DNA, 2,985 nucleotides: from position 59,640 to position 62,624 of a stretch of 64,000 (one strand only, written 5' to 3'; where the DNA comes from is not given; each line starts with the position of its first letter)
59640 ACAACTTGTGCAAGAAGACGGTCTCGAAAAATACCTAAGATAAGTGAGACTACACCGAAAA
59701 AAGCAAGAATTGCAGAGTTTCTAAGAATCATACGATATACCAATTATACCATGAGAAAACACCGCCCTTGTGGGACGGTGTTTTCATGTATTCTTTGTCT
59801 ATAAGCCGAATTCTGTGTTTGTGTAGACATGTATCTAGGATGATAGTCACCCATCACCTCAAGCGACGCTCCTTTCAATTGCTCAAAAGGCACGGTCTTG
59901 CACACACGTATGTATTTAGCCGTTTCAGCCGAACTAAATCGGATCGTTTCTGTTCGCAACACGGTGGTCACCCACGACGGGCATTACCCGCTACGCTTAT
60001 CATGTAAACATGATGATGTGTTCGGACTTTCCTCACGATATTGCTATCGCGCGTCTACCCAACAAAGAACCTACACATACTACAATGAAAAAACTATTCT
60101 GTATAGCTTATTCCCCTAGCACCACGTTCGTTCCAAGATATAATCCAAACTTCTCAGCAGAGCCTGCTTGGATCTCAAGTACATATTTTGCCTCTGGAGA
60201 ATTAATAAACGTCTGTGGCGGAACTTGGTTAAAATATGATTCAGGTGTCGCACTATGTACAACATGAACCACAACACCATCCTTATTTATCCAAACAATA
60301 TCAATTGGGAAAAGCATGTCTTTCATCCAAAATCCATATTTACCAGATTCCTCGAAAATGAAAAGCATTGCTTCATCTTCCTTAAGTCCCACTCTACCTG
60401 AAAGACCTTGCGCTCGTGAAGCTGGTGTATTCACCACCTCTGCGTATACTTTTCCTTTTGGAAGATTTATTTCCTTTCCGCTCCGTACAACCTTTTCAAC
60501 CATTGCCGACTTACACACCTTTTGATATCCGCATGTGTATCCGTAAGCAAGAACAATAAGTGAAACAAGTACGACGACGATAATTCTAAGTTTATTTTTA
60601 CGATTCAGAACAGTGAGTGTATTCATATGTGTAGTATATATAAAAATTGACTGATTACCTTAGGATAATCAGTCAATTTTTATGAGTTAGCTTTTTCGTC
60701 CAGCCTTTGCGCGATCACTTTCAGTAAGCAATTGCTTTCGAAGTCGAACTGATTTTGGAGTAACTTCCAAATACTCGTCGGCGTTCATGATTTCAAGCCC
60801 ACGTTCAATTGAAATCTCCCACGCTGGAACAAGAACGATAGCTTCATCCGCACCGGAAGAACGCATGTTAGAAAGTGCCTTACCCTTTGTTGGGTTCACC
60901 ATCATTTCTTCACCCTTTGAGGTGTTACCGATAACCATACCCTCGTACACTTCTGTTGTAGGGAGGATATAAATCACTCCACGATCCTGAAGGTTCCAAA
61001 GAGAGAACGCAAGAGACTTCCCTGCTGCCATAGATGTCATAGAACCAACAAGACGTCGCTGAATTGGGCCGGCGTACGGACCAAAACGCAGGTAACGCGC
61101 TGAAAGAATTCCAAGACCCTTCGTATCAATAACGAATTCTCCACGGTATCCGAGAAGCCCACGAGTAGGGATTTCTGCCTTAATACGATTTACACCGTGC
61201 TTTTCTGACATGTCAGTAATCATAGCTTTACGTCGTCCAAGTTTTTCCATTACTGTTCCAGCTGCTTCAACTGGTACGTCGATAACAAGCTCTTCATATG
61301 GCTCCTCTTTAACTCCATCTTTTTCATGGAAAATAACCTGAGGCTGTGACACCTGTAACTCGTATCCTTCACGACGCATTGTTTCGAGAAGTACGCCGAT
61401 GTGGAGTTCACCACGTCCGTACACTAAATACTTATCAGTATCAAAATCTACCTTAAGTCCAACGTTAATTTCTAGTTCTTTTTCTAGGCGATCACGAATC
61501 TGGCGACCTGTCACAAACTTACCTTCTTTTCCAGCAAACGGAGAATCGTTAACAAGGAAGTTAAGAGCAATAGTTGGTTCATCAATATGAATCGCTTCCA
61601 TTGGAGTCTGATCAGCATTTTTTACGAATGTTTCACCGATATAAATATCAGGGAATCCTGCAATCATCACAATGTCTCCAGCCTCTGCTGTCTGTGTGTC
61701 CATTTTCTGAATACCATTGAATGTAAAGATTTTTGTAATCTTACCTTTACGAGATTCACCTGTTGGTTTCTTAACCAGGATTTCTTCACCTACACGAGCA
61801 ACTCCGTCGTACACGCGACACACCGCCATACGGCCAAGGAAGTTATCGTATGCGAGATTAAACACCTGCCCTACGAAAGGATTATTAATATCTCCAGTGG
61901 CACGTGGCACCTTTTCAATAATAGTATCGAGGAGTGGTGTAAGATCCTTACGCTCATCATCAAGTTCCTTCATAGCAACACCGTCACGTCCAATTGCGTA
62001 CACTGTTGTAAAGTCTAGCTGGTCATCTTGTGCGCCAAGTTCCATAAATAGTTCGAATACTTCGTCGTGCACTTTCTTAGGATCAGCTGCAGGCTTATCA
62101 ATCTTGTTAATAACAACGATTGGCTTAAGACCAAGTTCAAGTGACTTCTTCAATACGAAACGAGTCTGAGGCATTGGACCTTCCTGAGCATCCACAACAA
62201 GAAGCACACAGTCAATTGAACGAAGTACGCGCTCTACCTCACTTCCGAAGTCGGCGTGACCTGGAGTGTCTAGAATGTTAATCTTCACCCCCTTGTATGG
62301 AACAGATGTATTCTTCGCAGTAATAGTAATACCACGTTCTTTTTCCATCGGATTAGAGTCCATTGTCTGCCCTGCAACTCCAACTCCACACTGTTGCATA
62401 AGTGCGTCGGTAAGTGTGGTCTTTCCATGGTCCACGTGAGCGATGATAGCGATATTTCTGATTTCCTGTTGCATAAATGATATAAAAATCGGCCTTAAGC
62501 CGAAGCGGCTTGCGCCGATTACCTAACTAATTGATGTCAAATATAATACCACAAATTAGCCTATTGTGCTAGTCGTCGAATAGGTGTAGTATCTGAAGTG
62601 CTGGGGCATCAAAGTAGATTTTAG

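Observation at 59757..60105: Unannotated compact RNase P RNA gene hidden under four spurious ORFs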

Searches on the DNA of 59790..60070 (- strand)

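Call 23: build_rna_model(alignment_id=A2, structure=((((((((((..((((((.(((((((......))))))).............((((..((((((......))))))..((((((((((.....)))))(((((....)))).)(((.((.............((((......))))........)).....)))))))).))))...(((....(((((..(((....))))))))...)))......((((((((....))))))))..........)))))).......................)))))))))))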
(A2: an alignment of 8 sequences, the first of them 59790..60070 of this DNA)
Model R1 built from alignment A2 (8 sequences, 287 columns); structure: as given.
model positions 281; base pairs 76; branch points 6; effective number of sequences 0.96; information 0.591 bits per position. Calibrated on 0.2 Mb of random sequence (short: E-values are rough).
structure used (alignment columns):
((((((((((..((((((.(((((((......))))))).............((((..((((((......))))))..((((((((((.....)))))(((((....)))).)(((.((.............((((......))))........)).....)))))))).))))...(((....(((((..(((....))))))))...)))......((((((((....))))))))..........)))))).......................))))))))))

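Call 24: search_with_rna_model(model_id=R1, sources=[window, L001, L002, L003, L004, L005, L006, L007, L008, L009, L010, L011, L012, L013, L014, L015, L016, L017, L018, L019, L020, L021, L022, L023, L024, L025, L026, L027, L028, L029, L030, L031, L032, L033, L034, L035, L036, L037, L038, L039, L040, L041, L042, L043, L044, L045, L046, L047, L048, L049, L050, L051], make_alignment=true, max_evalue=0.001)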
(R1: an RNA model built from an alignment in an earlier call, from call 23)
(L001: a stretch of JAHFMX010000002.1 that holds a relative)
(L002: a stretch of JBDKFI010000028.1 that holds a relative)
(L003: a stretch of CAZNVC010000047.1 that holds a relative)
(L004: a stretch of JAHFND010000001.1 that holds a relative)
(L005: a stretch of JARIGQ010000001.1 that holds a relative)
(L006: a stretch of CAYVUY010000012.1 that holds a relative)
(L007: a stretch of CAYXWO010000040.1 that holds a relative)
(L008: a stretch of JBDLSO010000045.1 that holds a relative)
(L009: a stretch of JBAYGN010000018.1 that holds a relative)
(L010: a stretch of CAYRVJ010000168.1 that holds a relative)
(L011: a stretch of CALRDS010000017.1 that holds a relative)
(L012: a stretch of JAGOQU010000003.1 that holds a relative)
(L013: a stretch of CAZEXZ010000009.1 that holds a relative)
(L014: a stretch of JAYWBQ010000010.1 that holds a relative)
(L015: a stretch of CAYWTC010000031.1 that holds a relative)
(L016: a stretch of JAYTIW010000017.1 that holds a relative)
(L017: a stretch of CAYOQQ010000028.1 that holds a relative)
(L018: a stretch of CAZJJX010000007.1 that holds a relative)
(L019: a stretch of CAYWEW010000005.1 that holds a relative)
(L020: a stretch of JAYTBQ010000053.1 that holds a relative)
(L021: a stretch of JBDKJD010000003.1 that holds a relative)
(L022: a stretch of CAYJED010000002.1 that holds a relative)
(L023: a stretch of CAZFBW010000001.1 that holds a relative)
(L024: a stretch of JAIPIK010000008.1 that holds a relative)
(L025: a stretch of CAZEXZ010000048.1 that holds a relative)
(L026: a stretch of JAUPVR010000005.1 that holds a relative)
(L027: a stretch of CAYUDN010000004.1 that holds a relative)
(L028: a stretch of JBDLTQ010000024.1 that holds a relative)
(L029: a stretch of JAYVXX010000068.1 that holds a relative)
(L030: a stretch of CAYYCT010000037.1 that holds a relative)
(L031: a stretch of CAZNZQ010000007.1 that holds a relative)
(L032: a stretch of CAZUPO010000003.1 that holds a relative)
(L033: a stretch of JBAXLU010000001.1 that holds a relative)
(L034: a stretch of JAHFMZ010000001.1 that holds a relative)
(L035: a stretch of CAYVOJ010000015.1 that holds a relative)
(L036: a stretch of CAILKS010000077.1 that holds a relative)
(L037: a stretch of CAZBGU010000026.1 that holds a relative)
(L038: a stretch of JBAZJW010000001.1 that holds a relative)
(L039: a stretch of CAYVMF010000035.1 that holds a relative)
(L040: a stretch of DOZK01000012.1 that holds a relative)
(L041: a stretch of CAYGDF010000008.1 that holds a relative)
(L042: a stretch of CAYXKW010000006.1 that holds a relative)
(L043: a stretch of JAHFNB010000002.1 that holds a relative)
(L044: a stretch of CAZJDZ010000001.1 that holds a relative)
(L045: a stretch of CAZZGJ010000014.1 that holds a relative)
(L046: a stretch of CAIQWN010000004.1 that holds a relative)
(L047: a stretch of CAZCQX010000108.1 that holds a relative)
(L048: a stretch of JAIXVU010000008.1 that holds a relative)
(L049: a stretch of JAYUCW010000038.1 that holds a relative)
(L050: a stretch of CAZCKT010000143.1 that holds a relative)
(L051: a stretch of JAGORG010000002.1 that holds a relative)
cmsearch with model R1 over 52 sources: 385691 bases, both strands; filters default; matches with E-value up to 0.001: 46.
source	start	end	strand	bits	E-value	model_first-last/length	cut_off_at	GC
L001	2674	2954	+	338.9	7.4e-102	1-281/281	no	0.45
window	59790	60070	-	333.5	3.3e-100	1-281/281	no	0.46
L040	2652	2934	-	327.7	2.1e-98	1-281/281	no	0.42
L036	2044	2326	-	324.5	1.9e-97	1-281/281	no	0.41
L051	2668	2944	+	305.8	1e-91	1-281/281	no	0.47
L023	2668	2948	+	303.9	3.8e-91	1-281/281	no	0.49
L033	2537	2932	-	300.4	4.7e-90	1-281/281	no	0.45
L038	2571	2949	-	297.1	4.8e-89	1-281/281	no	0.49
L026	2669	2947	+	294.6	2.8e-88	1-281/281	no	0.49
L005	2669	2943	-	294.2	3.6e-88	1-281/281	no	0.51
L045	1443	1733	+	272.8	1.3e-81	1-281/281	no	0.47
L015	2266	2569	+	271.7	2.9e-81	1-281/281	no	0.45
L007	24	328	+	268.7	2.2e-80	1-281/281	no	0.47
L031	2645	2947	+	266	1.6e-79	1-281/281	no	0.46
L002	2102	2715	+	261.4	3.9e-78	1-281/281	no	0.43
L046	2650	2949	+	250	1.3e-74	1-281/281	no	0.4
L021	2568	2857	+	224.6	7.1e-67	1-281/281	no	0.49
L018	2058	2362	+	223.6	1.5e-66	1-281/281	no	0.44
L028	2580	2942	+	204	1.5e-60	1-281/281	no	0.45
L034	2549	2904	-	179.7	4e-53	1-281/281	no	0.42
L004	2572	2898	-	178.8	7.6e-53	1-281/281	no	0.39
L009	2421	2764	-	177.4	2.1e-52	1-281/281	no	0.44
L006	2530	2892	+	174.4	1.7e-51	1-281/281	no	0.46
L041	2579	2914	+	171.8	1.1e-50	1-281/281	no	0.46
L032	2622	2889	-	171.4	1.4e-50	13-257/281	no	0.47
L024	2548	2892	-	169.5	5.3e-50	1-281/281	no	0.46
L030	2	325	-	168.1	1.4e-49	1-281/281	no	0.49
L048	2538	2892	+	167.1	3e-49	1-281/281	no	0.46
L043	2562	2886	-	164.6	1.7e-48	13-252/281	no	0.39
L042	2584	2924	-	163.9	2.7e-48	1-281/281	no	0.48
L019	2588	2927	-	162.4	8e-48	1-281/281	no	0.43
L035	1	169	+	161.9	1.1e-47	108-281/281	5'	0.44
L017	1700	2041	-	159.1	8e-47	1-281/281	no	0.48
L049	2574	2920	-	158.6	1.2e-46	1-281/281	no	0.48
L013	2567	2921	-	147.4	3e-43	1-281/281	no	0.46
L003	260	509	-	145.9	9e-43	1-281/281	no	0.49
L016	2596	2918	-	140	5.6e-41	1-281/281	no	0.47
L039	1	148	+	138.6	1.6e-40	130-281/281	5'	0.47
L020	2589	2876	+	113.5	7.4e-33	1-281/281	no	0.5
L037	2525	2831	+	112.3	1.7e-32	1-281/281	no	0.52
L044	2550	2900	+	105.4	2.2e-30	1-281/281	no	0.44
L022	1275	1632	-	99.9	1.1e-28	1-281/281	no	0.41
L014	360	765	-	84.5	5.5e-24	1-281/281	no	0.43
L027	37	288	-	74.3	7.4e-21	1-281/281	no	0.54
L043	2361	2417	-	35.7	4.8e-09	171-232/281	no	0.49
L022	1038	1148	-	25.6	5.8e-06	13-251/281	no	0.43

Alignment A3: 46 matches aligned to the model, 963 columns, each read 5' to 3' on its own strand. Consensus structure (alignment columns), stored with it:
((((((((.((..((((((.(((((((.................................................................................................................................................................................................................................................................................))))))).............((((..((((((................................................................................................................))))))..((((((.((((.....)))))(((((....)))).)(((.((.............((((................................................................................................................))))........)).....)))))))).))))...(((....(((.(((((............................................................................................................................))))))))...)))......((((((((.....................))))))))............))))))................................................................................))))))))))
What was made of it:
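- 59786..60070 (-): rnpB, the RNase P RNA gene (class A-derived, compact). The Rfam match is 60070..59786; the P1-to-P1 core is 60070..59790 (281 nt). My own covariance model R1 scores it 333.5 bits (call 24).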

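Call 46: search_with_rna_model(model_id=R1, sources=[window, L052, L053, L054, L055, L056, L057, L058, L059, L060, L061, L062, L063, L064, L065, L066, L067, L068, L069, L070, L071, L072, L073, L074, L075, L076, L077, L078, L079, L080, L081, L082, L083, L084, L085, L086, L087, L088, L089, L090, L091, L092, L093, L094, L095, L096, L097, L098, L099, L100, L101, L102, L103, L104, L105, L106, L107, L108, L109, L110, L111, L112, L113, L114, L115, L116, L117, L118, L119, L120, L121, L122, L123, L124, L125, L126, L127, L128, L129, L130, L131], make_alignment=true, max_evalue=1e-10)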
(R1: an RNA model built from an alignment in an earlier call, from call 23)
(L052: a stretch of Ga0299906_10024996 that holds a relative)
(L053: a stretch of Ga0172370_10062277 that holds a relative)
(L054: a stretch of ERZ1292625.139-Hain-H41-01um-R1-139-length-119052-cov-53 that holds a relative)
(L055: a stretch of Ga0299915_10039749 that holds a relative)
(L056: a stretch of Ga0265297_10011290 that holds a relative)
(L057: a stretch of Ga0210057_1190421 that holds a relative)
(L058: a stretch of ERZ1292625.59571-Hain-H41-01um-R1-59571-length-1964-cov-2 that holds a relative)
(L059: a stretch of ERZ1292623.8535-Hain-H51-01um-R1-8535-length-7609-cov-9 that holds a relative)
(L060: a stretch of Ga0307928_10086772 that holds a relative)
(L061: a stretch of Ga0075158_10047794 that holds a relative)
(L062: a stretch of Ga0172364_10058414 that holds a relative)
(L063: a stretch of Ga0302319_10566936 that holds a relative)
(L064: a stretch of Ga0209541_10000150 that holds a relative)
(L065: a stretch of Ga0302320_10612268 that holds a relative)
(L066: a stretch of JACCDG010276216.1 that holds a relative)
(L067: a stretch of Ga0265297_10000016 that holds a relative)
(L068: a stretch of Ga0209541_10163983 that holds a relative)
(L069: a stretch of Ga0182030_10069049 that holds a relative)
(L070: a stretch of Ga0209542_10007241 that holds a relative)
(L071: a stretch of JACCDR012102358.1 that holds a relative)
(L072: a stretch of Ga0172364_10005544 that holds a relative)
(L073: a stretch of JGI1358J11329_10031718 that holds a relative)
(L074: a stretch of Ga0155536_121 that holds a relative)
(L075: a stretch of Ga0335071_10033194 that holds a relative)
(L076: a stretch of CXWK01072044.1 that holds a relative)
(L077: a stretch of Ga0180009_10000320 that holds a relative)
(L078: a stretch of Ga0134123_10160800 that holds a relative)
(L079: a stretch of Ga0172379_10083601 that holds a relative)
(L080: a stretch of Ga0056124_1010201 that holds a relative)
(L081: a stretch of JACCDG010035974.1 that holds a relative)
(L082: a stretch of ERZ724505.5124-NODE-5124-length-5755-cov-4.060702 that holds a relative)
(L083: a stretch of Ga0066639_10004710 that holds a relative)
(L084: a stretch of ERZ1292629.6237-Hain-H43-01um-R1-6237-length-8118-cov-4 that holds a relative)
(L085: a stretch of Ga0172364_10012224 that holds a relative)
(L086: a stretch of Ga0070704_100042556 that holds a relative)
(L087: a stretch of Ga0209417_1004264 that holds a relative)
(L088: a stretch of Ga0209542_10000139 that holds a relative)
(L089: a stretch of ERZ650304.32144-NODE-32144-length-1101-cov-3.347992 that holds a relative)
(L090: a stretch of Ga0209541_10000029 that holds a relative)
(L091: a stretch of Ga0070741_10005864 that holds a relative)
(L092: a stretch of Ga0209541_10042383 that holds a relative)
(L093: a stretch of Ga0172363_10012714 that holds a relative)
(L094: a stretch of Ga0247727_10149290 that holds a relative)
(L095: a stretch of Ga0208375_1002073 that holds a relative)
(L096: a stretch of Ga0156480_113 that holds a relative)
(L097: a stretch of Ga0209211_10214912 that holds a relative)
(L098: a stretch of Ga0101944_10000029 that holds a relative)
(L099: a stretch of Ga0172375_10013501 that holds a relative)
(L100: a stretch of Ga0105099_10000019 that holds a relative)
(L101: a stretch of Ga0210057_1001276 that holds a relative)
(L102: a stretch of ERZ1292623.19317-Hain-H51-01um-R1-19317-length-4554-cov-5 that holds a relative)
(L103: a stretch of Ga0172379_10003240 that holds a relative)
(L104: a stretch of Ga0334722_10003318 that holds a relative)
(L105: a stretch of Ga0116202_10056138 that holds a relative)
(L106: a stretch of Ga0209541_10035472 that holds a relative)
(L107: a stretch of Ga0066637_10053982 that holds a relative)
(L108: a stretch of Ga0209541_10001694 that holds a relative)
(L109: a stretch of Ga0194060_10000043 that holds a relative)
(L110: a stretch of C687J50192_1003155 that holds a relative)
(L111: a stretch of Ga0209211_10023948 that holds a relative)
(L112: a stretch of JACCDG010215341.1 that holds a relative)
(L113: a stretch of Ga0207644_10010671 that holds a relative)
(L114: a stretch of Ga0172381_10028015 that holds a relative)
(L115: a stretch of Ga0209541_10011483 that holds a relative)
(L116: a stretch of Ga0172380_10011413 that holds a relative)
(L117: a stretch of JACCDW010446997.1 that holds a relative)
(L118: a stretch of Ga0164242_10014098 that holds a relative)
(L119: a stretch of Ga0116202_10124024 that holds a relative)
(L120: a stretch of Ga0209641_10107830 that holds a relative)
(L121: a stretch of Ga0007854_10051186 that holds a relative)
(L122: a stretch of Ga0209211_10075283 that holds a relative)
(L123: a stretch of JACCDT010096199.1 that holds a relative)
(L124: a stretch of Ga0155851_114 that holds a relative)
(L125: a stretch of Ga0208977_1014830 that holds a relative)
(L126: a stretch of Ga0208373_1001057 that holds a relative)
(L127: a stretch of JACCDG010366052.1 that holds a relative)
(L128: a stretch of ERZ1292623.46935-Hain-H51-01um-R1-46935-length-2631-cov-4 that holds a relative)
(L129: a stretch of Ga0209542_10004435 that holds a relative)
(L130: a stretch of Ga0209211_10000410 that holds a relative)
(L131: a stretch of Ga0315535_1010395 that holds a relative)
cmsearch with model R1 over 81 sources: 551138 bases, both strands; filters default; matches with E-value up to 1e-10: 82.
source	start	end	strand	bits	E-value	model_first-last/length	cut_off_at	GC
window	59790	60070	-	333.5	4.8e-100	1-281/281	no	0.46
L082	3145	3415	-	301.1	3.9e-90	1-281/281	no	0.48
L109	5430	5825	-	300.4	6.8e-90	1-281/281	no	0.45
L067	8348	8726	-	297.1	6.8e-89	1-281/281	no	0.49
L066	1181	1485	+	268.7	3.2e-80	1-281/281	no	0.47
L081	9932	10285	-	263.1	1.7e-78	1-281/281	no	0.44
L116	4049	4331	+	246.4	2.3e-73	1-281/281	no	0.52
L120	139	437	+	239.3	3.4e-71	1-281/281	no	0.48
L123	795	1065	+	231.7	7.2e-69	1-281/281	no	0.48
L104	4539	4815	-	229.1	4.4e-68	1-281/281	no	0.52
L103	595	998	+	225.8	4.5e-67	1-281/281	no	0.51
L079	1147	1443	+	225.5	5.7e-67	1-281/281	no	0.56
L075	4028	4312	-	224.2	1.3e-66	1-281/281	no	0.56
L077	9998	10301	-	224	1.6e-66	1-281/281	no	0.51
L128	790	1129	-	223.8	1.8e-66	1-281/281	no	0.44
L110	939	1244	-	222.6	4.4e-66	1-281/281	no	0.47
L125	1316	1621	-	222.6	4.4e-66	1-281/281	no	0.47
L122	2032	2320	-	220.8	1.6e-65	1-281/281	no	0.48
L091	4469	4742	+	217.7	1.4e-64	1-281/281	no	0.54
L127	5028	5397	-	211.9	8.3e-63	1-281/281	no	0.48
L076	248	555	+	210.7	1.8e-62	1-281/281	no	0.48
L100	93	390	+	209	6.1e-62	1-281/281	no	0.5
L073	697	992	-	208.4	9.5e-62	1-281/281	no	0.54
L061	146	437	-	207.6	1.6e-61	1-281/281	no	0.5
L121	459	740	+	205.5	7.1e-61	1-281/281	no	0.41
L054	1937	2323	-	203.3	3.4e-60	1-281/281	no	0.46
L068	313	613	-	198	1.5e-58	1-281/281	no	0.49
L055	117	468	-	196.3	4.7e-58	1-281/281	no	0.49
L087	6479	6827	+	195.1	1.1e-57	1-281/281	no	0.47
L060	1147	1468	+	192.7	6.2e-57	1-281/281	no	0.38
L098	211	523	-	191.8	1.1e-56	1-281/281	no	0.45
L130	11171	11483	-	191.6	1.3e-56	1-281/281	no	0.52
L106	18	330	-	191.6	1.3e-56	1-281/281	no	0.52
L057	110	399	-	191.5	1.4e-56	1-281/281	no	0.56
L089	502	810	-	191.4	1.5e-56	1-281/281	no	0.49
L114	1049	1351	+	190.7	2.4e-56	1-281/281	no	0.45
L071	4976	5220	+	187.2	3e-55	13-248/281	no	0.58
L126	540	840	-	186.7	4.1e-55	1-281/281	no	0.48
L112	7081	7364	-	186.6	4.3e-55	1-281/281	no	0.43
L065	940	1255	-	185.3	1.1e-54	1-281/281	no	0.47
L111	2146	2477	+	183.9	2.9e-54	1-281/281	no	0.52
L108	1886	2209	+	183.7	3.3e-54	1-281/281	no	0.53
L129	8796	9110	+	182.7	7e-54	1-281/281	no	0.53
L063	833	1104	-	182.7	7.2e-54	1-281/281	no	0.49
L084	5337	5629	-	182.3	9.5e-54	1-281/281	no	0.43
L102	2376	2668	+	182.3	9.5e-54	1-281/281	no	0.43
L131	367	701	+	182.1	1e-53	1-281/281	no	0.51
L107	1372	1622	+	179.7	5.9e-53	1-281/281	no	0.47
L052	2685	2991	-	179.6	6.1e-53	1-281/281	no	0.54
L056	4000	4328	+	178.8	1.1e-52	1-281/281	no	0.45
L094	1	228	+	177.7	2.4e-52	49-281/281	5'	0.39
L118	2096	2345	+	177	3.9e-52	13-248/281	no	0.63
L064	513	835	-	175.8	8.9e-52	1-281/281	no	0.51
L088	9788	10110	-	175.8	8.9e-52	1-281/281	no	0.51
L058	1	196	+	174.6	2.1e-51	78-281/281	5'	0.49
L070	7227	7484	-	172.8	7.4e-51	13-248/281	no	0.45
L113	17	255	-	172.4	1e-50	13-248/281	no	0.51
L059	543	878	+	170.2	4.6e-50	1-281/281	no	0.49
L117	502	785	+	169.4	8.2e-50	1-281/281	no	0.55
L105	1236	1612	-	168.7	1.3e-49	1-281/281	no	0.49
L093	1040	1330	-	167.3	3.7e-49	1-281/281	no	0.57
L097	568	831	-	165.8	1e-48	13-251/281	no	0.59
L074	7380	7708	-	162.6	9.6e-48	1-281/281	no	0.58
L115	6730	7058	+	162.6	9.6e-48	1-281/281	no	0.58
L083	2353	2683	-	159.1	1.2e-46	1-281/281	no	0.52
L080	4319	4692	-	156.3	8.6e-46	1-281/281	no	0.48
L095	462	841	+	152.8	9.8e-45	1-281/281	no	0.45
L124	3815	4188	+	152.6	1.1e-44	1-281/281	no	0.46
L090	1429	1648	+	150.4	5.2e-44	19-242/281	no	0.5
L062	2050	2372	-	145.7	1.5e-42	1-281/281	no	0.52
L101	1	249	+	144.7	3e-42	68-281/281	5'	0.53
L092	5371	5562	-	136.7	8.5e-40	88-281/281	5'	0.54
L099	3668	3933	+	133.5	7.9e-39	19-242/281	no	0.46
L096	418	711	+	125.9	1.7e-36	1-281/281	no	0.45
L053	2696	2899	+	125.5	2.2e-36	1-208/281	3'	0.48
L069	2144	2407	-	124.1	6e-36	13-248/281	no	0.46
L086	2949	3143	+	118.4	3.3e-34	1-182/281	3'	0.6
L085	6528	6685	+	116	1.9e-33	1-156/281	3'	0.51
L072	9866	10050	-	102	3.5e-29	90-281/281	5'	0.48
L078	1697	1870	+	97.4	9.1e-28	1-159/281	3'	0.52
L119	991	1247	-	88.2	5.8e-25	107-281/281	5'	0.42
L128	2426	2596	-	43.7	2.5e-11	1-281/281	no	0.43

Alignment A4: 82 matches aligned to the model, 791 columns, each read 5' to 3' on its own strand. Consensus structure (alignment columns), stored with it:
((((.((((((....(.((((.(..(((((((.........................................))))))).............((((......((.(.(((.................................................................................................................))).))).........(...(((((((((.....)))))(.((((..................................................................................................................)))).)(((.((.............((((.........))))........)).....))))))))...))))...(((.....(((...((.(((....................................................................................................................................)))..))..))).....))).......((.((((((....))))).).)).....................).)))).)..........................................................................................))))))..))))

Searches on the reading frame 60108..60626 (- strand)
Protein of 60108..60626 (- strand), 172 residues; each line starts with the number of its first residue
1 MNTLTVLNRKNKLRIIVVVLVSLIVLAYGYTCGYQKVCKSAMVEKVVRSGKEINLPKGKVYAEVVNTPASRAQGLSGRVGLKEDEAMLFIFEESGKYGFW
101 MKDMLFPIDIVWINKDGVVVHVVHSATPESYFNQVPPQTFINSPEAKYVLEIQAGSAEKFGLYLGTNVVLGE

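Call 27: search_protein_families(library=pfam, proteins=[window:60108-60626:-], max_evalue=0.01)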
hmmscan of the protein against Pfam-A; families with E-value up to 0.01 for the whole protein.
window:60108-60626:- (172 aa): 1 family
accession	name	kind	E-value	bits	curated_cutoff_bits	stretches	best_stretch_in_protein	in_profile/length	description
PF02643.20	DUF192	-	1.1e-28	99.7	27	1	62-168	3-94/96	Uncharacterized ACR, COG1430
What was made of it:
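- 60108..60626 (-): Upstream neighbour, a DUF192 protein gene. PF02643, E 1.1e-28 (call 27).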

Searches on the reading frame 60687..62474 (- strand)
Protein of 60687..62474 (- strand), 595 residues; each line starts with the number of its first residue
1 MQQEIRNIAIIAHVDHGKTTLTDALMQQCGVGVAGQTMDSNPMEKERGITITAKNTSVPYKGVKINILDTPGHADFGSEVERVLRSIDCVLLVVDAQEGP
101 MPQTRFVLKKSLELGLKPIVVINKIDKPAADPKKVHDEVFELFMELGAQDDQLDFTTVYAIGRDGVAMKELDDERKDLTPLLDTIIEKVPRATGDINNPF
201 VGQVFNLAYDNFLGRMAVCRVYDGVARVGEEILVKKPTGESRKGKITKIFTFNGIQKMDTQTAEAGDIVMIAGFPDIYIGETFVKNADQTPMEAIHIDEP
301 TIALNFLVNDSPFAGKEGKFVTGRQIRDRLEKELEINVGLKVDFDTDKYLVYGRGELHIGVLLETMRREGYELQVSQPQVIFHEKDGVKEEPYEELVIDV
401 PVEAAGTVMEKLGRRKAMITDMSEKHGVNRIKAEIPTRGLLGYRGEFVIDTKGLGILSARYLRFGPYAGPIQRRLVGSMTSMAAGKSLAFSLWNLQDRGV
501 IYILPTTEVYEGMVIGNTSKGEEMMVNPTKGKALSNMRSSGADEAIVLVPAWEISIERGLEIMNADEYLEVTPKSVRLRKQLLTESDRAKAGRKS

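Call 27: search_protein_families(library=pfam, proteins=[window:60687-62474:-], max_evalue=0.01)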
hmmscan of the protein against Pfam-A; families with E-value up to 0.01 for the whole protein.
window:60687-62474:- (595 aa): 11 families
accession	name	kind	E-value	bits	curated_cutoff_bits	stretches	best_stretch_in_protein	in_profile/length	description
PF00009.33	GTP_EFTU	-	3.2e-54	183.8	26.5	1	4-190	2-187/188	Elongation factor Tu GTP binding domain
PF21018.2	BipA_C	-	6.6e-37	126.1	23.8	1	477-584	2-109/110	TypA/BipA C-terminal domain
PF00679.30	EFG_C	-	2.4e-17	63.2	27.9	1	390-474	3-88/89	Elongation factor G C-terminus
PF03144.31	GTP_EFTU_D2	-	6.4e-10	39.8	30.3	1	214-283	1-72/73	Elongation factor Tu domain 2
PF22042.2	EF-G_D2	-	6.7e-10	39.4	27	1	199-284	1-82/84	Elongation factor G domain 2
PF01926.29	MMR_HSR1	-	5.3e-08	33.4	21.9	1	8-124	2-113/113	50S ribosome-binding GTPase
PF02421.24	FeoB_N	-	0.00026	21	27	1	47-138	31-128/156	Ferrous iron transport protein B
PF08477.19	Roc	-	0.0019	18.8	27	1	11-126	5-119/119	Ras of Complex, Roc, domain of DAPkinase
PF00735.24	Septin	-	0.0024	17.6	26.2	1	8-76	7-75/280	Septin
PF14492.12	EFG_III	-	0.003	18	27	1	340-374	37-72/75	Elongation Factor G, domain III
PF04548.22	AIG1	-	0.0069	16.2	27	0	45-93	31-80/212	AIG1 family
